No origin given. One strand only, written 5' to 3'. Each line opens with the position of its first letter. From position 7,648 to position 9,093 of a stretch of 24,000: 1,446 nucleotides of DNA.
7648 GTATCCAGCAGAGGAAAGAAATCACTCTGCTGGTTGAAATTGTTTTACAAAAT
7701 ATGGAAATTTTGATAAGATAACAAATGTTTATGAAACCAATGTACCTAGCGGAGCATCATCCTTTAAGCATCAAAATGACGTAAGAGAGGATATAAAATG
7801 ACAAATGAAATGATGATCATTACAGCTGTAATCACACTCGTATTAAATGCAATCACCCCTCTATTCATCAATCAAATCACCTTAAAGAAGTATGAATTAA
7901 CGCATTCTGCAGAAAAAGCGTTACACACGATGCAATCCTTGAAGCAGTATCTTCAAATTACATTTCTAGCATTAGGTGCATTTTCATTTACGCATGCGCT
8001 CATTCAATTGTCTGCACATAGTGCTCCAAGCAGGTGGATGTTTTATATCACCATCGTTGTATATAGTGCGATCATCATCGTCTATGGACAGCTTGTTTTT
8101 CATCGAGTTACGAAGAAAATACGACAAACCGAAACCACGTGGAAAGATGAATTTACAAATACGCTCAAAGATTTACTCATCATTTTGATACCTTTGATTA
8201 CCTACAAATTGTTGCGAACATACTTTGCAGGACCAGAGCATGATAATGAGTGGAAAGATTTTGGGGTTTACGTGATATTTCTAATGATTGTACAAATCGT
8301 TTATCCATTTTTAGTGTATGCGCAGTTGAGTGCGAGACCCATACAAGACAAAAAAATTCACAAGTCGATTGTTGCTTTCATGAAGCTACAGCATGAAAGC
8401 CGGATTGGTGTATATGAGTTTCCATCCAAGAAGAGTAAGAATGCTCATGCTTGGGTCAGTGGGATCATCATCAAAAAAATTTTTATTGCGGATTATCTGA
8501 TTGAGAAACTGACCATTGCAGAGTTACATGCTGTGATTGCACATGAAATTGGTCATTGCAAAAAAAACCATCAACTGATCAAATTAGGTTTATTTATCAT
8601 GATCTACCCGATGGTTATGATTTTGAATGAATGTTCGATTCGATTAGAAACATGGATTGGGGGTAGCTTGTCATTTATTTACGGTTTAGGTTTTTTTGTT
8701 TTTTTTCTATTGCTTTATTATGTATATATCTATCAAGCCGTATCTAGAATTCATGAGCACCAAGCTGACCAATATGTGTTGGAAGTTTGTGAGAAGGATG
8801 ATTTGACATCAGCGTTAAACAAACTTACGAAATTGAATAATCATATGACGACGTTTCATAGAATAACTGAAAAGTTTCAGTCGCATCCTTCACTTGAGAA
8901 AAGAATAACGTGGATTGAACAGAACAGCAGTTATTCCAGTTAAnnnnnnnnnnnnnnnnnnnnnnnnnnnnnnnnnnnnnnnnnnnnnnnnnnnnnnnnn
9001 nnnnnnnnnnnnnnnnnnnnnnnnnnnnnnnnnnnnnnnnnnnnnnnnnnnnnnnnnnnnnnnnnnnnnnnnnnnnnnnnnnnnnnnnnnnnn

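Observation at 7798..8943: M48 (Ste24/HtpX-type) membrane metalloprotease sits where the bacteriocin immunity gene should be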

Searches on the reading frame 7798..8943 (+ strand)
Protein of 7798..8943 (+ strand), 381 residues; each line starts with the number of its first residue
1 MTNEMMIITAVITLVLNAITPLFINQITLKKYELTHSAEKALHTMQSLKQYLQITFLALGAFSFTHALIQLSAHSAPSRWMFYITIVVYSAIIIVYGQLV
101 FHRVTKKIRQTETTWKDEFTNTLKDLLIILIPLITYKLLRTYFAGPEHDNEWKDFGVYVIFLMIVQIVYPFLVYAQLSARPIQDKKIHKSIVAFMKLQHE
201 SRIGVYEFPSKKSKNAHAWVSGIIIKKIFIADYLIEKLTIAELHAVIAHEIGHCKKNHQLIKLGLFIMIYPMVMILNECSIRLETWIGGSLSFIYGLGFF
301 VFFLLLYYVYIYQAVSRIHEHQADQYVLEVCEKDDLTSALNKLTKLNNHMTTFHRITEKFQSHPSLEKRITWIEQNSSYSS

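Call 4: search_protein_families(library=pfam, proteins=[window:7798-8943:+], max_evalue=0.01)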
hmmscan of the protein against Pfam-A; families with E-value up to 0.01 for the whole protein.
window:7798-8943:+ (381 aa): 1 family
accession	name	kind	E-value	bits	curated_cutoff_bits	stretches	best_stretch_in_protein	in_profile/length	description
PF01435.24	Peptidase_M48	-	5.2e-22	79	20.3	1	192-374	15-183/186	Peptidase family M48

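Call 5: search_protein_families(library=ncbifam, proteins=[window:7798-8943:+], max_evalue=0.01)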
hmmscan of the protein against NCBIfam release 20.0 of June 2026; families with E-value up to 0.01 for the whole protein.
window:7798-8943:+ (381 aa): 8 families
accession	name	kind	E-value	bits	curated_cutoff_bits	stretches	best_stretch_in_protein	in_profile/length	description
NF003965.0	PRK05457.1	equivalog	2.3e-09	37.1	245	1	214-375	103-283/285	protease HtpX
NF002322.0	PRK01265.1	equivalog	3.1e-07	30.1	275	1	157-348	49-252/325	zinc metalloprotease HtpX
NF002826.0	PRK03001.1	equivalog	6.4e-07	28.8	369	1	230-351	112-234/285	zinc metalloprotease HtpX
NF002775.0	PRK02870.1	equivalog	1.5e-06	27.7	285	1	217-277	145-205/338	zinc metalloprotease HtpX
NF002363.0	PRK01345.1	equivalog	1.1e-05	24.7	422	1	233-350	114-233/318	zinc metalloprotease HtpX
NF003425.0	PRK04897.1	equivalog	4.9e-05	22.7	355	1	225-358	119-265/298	zinc metalloprotease HtpX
NF002669.0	PRK02391.1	equivalog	0.00017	20.8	341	1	229-345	120-241/298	zinc metalloprotease HtpX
NF052399.1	M48_lipo_LoiP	exception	0.00021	20.8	365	0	313-375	180-242/247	metalloprotease LoiP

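Call 9: find_homologous_proteins(query=window:7798-8940:+, max_evalue=0.001)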
Query window:7798-8940:+ (381 aa): 54 proteins with E <= 0.001 among 4143 candidates.
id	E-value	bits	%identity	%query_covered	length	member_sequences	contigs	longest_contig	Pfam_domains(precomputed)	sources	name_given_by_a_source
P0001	5.9e-248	840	100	100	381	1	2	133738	PF01435.25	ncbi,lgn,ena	-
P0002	7.3e-123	429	53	98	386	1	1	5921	PF01435.25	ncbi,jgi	jgi:STE24 endopeptidase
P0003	9.2e-104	366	48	100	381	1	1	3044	PF01435.25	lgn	-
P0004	5.5e-9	54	24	56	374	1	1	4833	PF01435.25,PF16491.11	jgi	jgi:STE24 endopeptidase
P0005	5.8e-6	44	30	42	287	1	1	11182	PF01435.25,PF05569.18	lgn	-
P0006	7.7e-6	44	34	43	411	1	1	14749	PF01435.25,PF16491.11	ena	-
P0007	8.2e-6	44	34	43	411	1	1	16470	PF01435.25,PF16491.11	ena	-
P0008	9.8e-6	43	34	43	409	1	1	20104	PF01435.25,PF16491.11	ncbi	ncbi:MAG: M48 family metallopeptidase [Flavobacteriaceae bacterium]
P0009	1.1e-5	43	34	43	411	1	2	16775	PF01435.25,PF16491.11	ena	-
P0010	1.1e-5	43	34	43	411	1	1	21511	PF01435.25,PF16491.11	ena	-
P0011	1.1e-5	43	34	43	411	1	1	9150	PF01435.25,PF16491.11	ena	-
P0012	1.2e-5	43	34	43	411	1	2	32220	PF01435.25,PF16491.11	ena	-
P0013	1.2e-5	43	34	43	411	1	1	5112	PF01435.25,PF16491.11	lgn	-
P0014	1.4e-5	43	34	43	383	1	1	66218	PF01435.25,PF16491.11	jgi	jgi:STE24 endopeptidase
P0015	1.7e-5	42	34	43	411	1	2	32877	PF01435.25,PF16491.11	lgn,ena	-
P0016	1.8e-5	42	34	43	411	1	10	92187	PF01435.25,PF16491.11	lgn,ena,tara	tara:strand:+ start:410 stop:1645 length:1236 start_codon:yes stop_codon:yes gene_type:complete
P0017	1.8e-5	42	34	43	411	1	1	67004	PF01435.25,PF16491.11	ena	-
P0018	1.8e-5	42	34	43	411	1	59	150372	PF01435.25,PF16491.11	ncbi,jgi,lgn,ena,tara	jgi:STE24 endopeptidase|tara:strand:- start:1444 stop:2679 length:1236 start_codon:yes stop_codon:ye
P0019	1.8e-5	42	34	43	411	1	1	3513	PF01435.25,PF16491.11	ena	-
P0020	1.9e-5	42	34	43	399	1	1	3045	PF01435.25,PF16491.11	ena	-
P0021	1.9e-5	42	34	43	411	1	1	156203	PF01435.25,PF16491.11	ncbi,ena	ncbi:MAG: M48 family metallopeptidase [Flavobacteriales bacterium]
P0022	1.9e-5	42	34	43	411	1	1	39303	PF01435.25,PF16491.11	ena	-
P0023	2.0e-5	42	34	43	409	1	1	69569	PF01435.25,PF16491.11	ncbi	ncbi:MAG: M48 family metallopeptidase [Flavobacteriaceae bacterium]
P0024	2.0e-5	42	34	43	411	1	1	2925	PF01435.25,PF16491.11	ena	-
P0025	2.0e-5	42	34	43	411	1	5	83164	PF01435.25,PF16491.11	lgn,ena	-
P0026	2.1e-5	42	34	43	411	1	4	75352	PF01435.25,PF16491.11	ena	-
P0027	2.1e-5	42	34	43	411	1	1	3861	PF01435.25,PF16491.11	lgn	-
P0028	2.1e-5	42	34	43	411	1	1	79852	PF01435.25,PF16491.11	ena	-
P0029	2.2e-5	42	34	43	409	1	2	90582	PF01435.25,PF16491.11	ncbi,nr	ncbi:M48 family metallopeptidase [Flavobacteriaceae bacterium]|nr:M48 family metallopeptidase [Flavo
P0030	2.2e-5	42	34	43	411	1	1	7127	PF01435.25,PF16491.11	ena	-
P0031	2.2e-5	42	34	43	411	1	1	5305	PF01435.25,PF16491.11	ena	-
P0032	2.3e-5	42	34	43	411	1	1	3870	PF01435.25,PF16491.11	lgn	-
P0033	2.3e-5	42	34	43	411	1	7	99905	PF01435.25,PF16491.11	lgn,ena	-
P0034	2.3e-5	42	34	43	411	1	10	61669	PF01435.25,PF16491.11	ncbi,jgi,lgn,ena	jgi:STE24 endopeptidase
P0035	2.6e-5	42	33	43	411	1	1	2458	PF01435.25,PF16491.11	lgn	-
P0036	2.6e-5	42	34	43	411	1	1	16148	PF01435.25,PF16491.11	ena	-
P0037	2.7e-5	42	34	43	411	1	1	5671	PF01435.25,PF16491.11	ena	-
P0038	2.8e-5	42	34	43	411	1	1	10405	PF01435.25,PF16491.11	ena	-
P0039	3.0e-5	42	33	43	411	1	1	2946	PF01435.25,PF16491.11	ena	-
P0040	3.0e-5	42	34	43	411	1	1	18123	PF01435.25,PF16491.11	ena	-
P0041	3.2e-5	42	34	43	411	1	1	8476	PF01435.25,PF16491.11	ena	-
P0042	3.5e-5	41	33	43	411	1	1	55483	PF01435.25,PF16491.11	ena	-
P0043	4.3e-5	41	34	43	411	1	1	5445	PF01435.25,PF16491.11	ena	-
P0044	4.5e-5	41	33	43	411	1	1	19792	PF01435.25,PF16491.11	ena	-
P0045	4.6e-5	41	34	43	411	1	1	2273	PF01435.25,PF16491.11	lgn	-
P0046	4.9e-5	41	34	43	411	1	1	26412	PF01435.25,PF16491.11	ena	-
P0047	6.0e-5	41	33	43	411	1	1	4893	PF01435.25,PF16491.11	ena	-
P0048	1.2e-4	40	23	85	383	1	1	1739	PF01435.25,PF16491.11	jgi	jgi:STE24 endopeptidase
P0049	1.8e-4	39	28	52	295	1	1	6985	PF01435.25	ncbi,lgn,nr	ncbi:MAG: M48 family metallopeptidase [Patescibacteria group bacterium]|nr:M48 family metallopeptida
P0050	1.9e-4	39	34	43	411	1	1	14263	PF01435.25,PF16491.11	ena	-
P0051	1.9e-4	39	34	43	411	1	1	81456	PF01435.25,PF16491.11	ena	-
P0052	2.3e-4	39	34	43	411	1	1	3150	PF01435.25,PF16491.11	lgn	-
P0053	2.8e-4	38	34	43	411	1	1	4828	PF01435.25,PF16491.11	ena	-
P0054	5.9e-4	37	33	43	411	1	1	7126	PF01435.25,PF16491.11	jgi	-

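Call 10: find_encoding_contigs(protein=P0002, flank=10000)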
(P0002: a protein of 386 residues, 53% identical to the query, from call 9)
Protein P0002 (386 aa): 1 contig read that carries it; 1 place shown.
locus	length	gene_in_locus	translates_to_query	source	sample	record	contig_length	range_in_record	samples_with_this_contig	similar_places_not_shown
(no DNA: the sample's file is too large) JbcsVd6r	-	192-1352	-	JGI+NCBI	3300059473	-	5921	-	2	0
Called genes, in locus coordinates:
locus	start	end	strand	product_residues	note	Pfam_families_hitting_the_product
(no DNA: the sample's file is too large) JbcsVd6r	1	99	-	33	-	?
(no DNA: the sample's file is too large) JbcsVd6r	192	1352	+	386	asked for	PF01435:Peptidase_M48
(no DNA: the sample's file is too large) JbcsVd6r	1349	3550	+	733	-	PF03412:Peptidase_C39, PF00664:ABC_membrane, PF00005:ABC_tran, PF13401:AAA_22 (weak), PF02463:SMC_N (weak)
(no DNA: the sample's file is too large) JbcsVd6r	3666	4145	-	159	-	PF07386:DUF1499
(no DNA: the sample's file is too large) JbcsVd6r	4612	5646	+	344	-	PF02912:Phe_tRNA-synt_N, PF01409:tRNA-synt_2d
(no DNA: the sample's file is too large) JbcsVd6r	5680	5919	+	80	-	?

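Call 11: find_encoding_contigs(protein=P0003, flank=10000)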
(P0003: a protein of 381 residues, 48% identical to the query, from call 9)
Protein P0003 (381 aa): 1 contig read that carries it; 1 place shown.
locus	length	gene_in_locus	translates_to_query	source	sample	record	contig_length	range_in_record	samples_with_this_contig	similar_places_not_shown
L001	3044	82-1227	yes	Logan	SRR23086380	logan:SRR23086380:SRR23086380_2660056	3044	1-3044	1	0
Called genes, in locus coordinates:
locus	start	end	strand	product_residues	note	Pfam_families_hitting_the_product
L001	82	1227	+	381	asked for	PF01435:Peptidase_M48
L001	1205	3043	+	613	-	?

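Call 12: find_encoding_contigs(protein=P0001, flank=10000)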
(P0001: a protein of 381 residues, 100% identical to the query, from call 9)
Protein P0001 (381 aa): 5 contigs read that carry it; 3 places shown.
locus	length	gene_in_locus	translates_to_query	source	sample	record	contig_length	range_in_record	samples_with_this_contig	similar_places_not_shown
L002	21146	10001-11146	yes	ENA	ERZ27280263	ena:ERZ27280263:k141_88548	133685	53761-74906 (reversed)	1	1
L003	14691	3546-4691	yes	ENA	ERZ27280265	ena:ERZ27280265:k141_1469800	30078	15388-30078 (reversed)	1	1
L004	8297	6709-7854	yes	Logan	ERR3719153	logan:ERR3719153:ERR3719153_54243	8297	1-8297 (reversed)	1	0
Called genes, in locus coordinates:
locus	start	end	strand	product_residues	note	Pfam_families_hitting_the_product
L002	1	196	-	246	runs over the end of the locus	PF00392:GntR, PF07729:FCD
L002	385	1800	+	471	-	PF01565:FAD_binding_4, PF02913:FAD-oxidase_C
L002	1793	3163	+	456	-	PF13187:Fer4_9 (faint), PF25160:LdpA_Fe-S-bd (faint), PF00037:Fer4 (faint), PF12838:Fer4_7, PF13183:Fer4_8, PF13484:Fer4_16, PF13534:Fer4_17, PF02754:CCG, +1 more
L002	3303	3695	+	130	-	-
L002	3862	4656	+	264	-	PF00303:Thymidylat_synt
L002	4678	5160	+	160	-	PF00186:DHFR_1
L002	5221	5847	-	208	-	PF07987:DUF1775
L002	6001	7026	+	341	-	PF03824:NicO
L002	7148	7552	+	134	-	PF09969:DUF2203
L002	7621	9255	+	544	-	PF04234:CopC, PF05425:CopD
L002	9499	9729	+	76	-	PF10439:Bacteriocin_IIc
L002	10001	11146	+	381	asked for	PF01435:Peptidase_M48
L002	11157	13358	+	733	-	PF03412:Peptidase_C39, PF00664:ABC_membrane, PF00005:ABC_tran, PF13401:AAA_22 (faint), PF02463:SMC_N (weak)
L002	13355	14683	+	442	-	PF25935:BSH_LcnD (weak)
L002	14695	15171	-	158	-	PF07386:DUF1499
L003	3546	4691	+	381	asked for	PF01435:Peptidase_M48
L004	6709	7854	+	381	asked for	PF01435:Peptidase_M48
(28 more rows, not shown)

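Call 15: find_related_loci(query=A1, collection=genome_contigs, flank=10000)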
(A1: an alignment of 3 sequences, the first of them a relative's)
Query A1 (381 aa) in genome_contigs; peptide patterns used: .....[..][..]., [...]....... (x = any residue, [..] = any of these).
287 stretches matched a pattern, but none encodes a relative of the query by tblastn (E <= 1e-3).

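Call 20: search_protein_representatives(alignment_id=A1)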
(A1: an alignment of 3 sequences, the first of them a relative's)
Query: 3 sequences, 381 profile positions. Proteins with E-value up to 0.001 (for the whole library): 6380; up to 1e-10: 1509; up to 1e-30: 50. The best 150 are listed.
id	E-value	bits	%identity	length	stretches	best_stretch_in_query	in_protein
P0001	1.2e-210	715.9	-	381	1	1-380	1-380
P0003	6.2e-208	707.0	-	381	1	1-381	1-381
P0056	7.1e-68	246.0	-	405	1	6-376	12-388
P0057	1.8e-65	238.0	-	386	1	7-376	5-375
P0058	3.1e-64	234.0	-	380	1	7-378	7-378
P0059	8.1e-64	232.6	-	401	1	8-375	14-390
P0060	4.3e-63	230.2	-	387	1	6-378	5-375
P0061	5.4e-58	213.4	-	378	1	4-377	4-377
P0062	4.7e-56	207.0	-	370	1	29-376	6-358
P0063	1.1e-53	199.3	-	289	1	106-375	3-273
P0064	2.0e-53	198.4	-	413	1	8-375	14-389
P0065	6.2e-52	193.5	-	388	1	21-375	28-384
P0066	6.3e-52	193.5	-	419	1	11-377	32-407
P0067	8.4e-52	193.0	-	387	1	6-375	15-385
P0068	2.6e-51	191.4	-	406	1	12-377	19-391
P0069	3.9e-51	190.9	-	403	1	7-376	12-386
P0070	1.5e-50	188.9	-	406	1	13-379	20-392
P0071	2.9e-48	181.4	-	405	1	7-376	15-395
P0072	3.7e-48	181.1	-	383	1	10-377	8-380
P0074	2.0e-47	178.6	-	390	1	6-375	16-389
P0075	9.6e-45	169.8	-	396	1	7-376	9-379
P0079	3.6e-43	164.7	-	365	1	6-375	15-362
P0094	9.1e-36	140.3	-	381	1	8-375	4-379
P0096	9.7e-35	136.9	-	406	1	10-377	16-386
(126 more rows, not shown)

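Call 22: find_homologous_proteins(query=A2, max_evalue=1e-20)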
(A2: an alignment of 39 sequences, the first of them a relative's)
Query A2 (39 sequences) (381 aa, profile of the alignment): 74 proteins with E <= 1e-20 among 8000 candidates.
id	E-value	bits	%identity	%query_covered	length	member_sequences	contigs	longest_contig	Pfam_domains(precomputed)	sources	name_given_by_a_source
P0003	6.0e-123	429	48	100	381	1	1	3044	PF01435.25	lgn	-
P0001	7.8e-123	429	100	100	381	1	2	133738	PF01435.25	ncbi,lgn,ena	-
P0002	9.1e-121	422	53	98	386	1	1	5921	PF01435.25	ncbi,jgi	jgi:STE24 endopeptidase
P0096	6.6e-116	406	28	75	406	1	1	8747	PF01435.25,PF05569.18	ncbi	ncbi:MAG: M48 family metalloprotease [Candidatus Saccharibacteria bacterium]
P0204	5.8e-45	172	33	65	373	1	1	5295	PF01435.25,PF05569.18,PF16491.11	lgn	-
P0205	2.6e-44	170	30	51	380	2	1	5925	PF01435.25,PF16491.11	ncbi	-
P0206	6.2e-44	169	29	51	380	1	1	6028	PF01435.25,PF16491.11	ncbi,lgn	-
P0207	8.0e-44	168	28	51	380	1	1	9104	PF01435.25,PF16491.11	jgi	-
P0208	1.5e-42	164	25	77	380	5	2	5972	PF01435.25,PF16491.11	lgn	-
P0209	3.2e-42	163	29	70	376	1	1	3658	PF01435.25,PF16491.11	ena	-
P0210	5.8e-41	159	30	66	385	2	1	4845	PF01435.25,PF05569.18,PF16491.11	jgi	jgi:STE24 endopeptidase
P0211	6.6e-40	155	30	72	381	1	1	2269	PF01435.25,PF05569.18,PF16491.11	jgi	jgi:STE24 endopeptidase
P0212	1.2e-37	148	28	56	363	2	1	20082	PF01435.25,PF16491.11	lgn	-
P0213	1.8e-37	147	24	72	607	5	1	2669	PF01435.25,PF00515.35,PF13424.13,PF13428.13,PF07719.24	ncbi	-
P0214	4.6e-35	140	27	42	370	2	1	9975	PF01435.25,PF05569.18,PF16491.11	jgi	-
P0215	1.6e-34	138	25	58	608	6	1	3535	PF01435.25,PF13431.13,PF23914.2,PF07719.24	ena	-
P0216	1.3e-33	135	25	59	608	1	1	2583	PF01435.25,PF07719.24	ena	-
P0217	2.7e-33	134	25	59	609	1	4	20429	PF01435.25,PF13431.13,PF23914.2,PF07719.24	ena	-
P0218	3.5e-33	133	24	59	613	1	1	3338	PF01435.25,PF13431.13,PF07719.24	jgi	-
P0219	9.9e-33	132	24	55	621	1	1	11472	PF01435.25,PF13431.13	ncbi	-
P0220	2.9e-32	130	24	58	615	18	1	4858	PF01435.25,PF13431.13,PF23914.2,PF13414.13,PF00515.35,PF13424.13,PF13428.13,PF13181.13,PF07719.24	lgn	-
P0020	5.8e-32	129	34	43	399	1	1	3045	PF01435.25,PF16491.11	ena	-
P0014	7.3e-32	129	34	43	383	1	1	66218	PF01435.25,PF16491.11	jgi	jgi:STE24 endopeptidase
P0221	2.0e-31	128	24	36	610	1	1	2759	PF01435.25,PF13431.13,PF23914.2,PF13414.13,PF00515.35,PF13181.13,PF07719.24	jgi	-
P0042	2.3e-31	127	33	43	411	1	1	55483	PF01435.25,PF16491.11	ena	-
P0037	2.5e-31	127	34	43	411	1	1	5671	PF01435.25,PF16491.11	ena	-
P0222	3.1e-31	127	24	36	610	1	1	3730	PF01435.25,PF13431.13,PF23914.2,PF13414.13,PF00515.35,PF13424.13,PF13181.13,PF07719.24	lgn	-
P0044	3.8e-31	127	33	43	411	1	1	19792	PF01435.25,PF16491.11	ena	-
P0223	3.9e-31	127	24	36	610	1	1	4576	PF01435.25,PF13431.13,PF23914.2,PF13414.13,PF00515.35,PF13424.13,PF13181.13,PF07719.24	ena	-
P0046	4.0e-31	127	34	43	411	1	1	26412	PF01435.25,PF16491.11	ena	-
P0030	4.0e-31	127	34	43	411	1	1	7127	PF01435.25,PF16491.11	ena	-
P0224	4.1e-31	127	24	45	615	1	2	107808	PF01435.25,PF13431.13,PF23914.2,PF13414.13,PF00515.35,PF13176.13,PF13432.13,PF13428.13,PF07719.24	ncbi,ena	-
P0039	4.5e-31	126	33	43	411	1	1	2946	PF01435.25,PF16491.11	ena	-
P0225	4.7e-31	126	26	36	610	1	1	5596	PF01435.25,PF13431.13,PF23914.2,PF13414.13,PF00515.35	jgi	-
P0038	4.7e-31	126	34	43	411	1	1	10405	PF01435.25,PF16491.11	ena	-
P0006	5.5e-31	126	34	43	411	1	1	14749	PF01435.25,PF16491.11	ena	-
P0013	6.2e-31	126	34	43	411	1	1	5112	PF01435.25,PF16491.11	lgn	-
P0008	6.8e-31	126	34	43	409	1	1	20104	PF01435.25,PF16491.11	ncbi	ncbi:MAG: M48 family metallopeptidase [Flavobacteriaceae bacterium]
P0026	6.8e-31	126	34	43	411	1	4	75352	PF01435.25,PF16491.11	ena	-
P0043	7.5e-31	126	34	43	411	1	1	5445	PF01435.25,PF16491.11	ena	-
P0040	7.6e-31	126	34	43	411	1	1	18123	PF01435.25,PF16491.11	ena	-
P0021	7.6e-31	126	34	43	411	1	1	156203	PF01435.25,PF16491.11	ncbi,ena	ncbi:MAG: M48 family metallopeptidase [Flavobacteriales bacterium]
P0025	8.4e-31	125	34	43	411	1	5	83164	PF01435.25,PF16491.11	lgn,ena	-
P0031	1.0e-30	125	34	43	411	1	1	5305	PF01435.25,PF16491.11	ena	-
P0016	1.2e-30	125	34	43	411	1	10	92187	PF01435.25,PF16491.11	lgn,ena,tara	tara:strand:+ start:410 stop:1645 length:1236 start_codon:yes stop_codon:yes gene_type:complete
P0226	1.4e-30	125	24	36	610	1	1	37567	PF01435.25,PF13431.13,PF23914.2,PF13414.13,PF00515.35,PF13424.13,PF13181.13,PF07719.24,PF13374.13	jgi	-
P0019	1.4e-30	125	34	43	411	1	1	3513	PF01435.25,PF16491.11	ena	-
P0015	1.6e-30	125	34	43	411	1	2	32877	PF01435.25,PF16491.11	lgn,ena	-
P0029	1.6e-30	125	34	43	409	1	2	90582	PF01435.25,PF16491.11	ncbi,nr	ncbi:M48 family metallopeptidase [Flavobacteriaceae bacterium]|nr:M48 family metallopeptidase [Flavo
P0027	1.7e-30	125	34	43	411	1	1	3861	PF01435.25,PF16491.11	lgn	-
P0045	1.9e-30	124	34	43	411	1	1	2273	PF01435.25,PF16491.11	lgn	-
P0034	2.1e-30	124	34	43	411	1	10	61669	PF01435.25,PF16491.11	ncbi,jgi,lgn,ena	jgi:STE24 endopeptidase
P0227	2.2e-30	124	24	36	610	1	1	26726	PF01435.25,PF13431.13,PF23914.2,PF13414.13,PF00515.35,PF13424.13,PF13181.13,PF07719.24,PF13374.13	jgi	-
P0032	2.3e-30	124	34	43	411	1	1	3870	PF01435.25,PF16491.11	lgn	-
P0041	2.3e-30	124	34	43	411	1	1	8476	PF01435.25,PF16491.11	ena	-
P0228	2.4e-30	124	24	36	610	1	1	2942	PF01435.25,PF13431.13,PF23914.2,PF13414.13,PF00515.35,PF13424.13,PF13181.13,PF07719.24,PF13374.13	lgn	-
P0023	2.6e-30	124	34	43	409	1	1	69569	PF01435.25,PF16491.11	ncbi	ncbi:MAG: M48 family metallopeptidase [Flavobacteriaceae bacterium]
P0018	2.7e-30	124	34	43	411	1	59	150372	PF01435.25,PF16491.11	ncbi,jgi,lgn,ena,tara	jgi:STE24 endopeptidase|tara:strand:- start:1444 stop:2679 length:1236 start_codon:yes stop_codon:ye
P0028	2.8e-30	124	34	43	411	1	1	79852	PF01435.25,PF16491.11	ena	-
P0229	3.1e-30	124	24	36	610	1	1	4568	PF01435.25,PF13431.13,PF23914.2,PF13414.13,PF00515.35,PF13424.13,PF13181.13,PF07719.24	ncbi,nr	ncbi:MAG: M48 family metalloprotease [Desulfobacterales bacterium]|nr:M48 family metalloprotease [De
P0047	4.0e-30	123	33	43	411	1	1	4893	PF01435.25,PF16491.11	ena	-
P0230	4.2e-30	123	24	36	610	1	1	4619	PF01435.25,PF13431.13,PF23914.2,PF13414.13,PF00515.35,PF13424.13,PF13181.13,PF07719.24,PF13374.13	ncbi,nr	ncbi:MAG: M48 family metalloprotease [Desulfobacterales bacterium]|nr:M48 family metalloprotease [De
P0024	5.1e-30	123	34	43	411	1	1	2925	PF01435.25,PF16491.11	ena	-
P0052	6.6e-30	123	34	43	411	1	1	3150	PF01435.25,PF16491.11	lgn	-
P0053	1.0e-29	122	34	43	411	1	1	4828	PF01435.25,PF16491.11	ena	-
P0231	1.0e-29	122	27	61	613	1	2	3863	PF14559.13,PF01435.25,PF23914.2,PF12895.14,PF13424.13,PF13428.13,PF13181.13,PF07719.24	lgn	-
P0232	3.0e-29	120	30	43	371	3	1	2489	PF01435.25,PF16491.11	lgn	-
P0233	8.2e-28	116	29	61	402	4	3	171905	PF01435.25,PF16491.11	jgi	jgi:STE24 endopeptidase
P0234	5.5e-26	110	27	43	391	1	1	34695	PF01435.25,PF16491.11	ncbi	ncbi:MAG: M48 family metallopeptidase [Candidatus Neomarinimicrobiota bacterium]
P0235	6.2e-26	109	23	51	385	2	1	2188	PF01435.25,PF16491.11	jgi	jgi:STE24 endopeptidase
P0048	4.3e-24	103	23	85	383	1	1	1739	PF01435.25,PF16491.11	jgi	jgi:STE24 endopeptidase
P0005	1.9e-22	98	30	42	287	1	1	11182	PF01435.25,PF05569.18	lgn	-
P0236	2.1e-21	95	22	53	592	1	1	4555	PF01435.25,PF13431.13,PF13424.13,PF13428.13,PF07719.24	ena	-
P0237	4.0e-21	94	22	58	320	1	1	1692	PF01435.25,PF05569.18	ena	-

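Call 24: find_encoding_contigs(protein=P0096, flank=10000)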
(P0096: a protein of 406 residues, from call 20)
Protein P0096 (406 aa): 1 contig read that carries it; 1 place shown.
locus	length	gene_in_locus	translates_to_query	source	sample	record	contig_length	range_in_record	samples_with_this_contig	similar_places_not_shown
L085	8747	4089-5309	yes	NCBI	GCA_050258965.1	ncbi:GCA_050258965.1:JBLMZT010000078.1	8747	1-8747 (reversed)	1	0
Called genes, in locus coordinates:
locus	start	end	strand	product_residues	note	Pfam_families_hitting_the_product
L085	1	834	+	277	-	PF02645:DegV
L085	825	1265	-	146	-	PF02639:DUF188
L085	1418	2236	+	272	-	PF00149:Metallophos, PF12850:Metallophos_2 (weak)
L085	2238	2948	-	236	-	PF20730:YetF_N (weak), PF04239:DUF421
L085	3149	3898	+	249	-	PF00142:Fer4_NifH (faint), PF01656:CbiA, PF09140:MipZ, PF10609:ParA, PF13614:AAA_31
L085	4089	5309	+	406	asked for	PF05569:Peptidase_M56 (weak), PF01435:Peptidase_M48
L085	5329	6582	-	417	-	-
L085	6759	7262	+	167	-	PF00160:Pro_isomerase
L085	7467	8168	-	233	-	PF00117:GATase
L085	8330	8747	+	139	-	PF03167:UDG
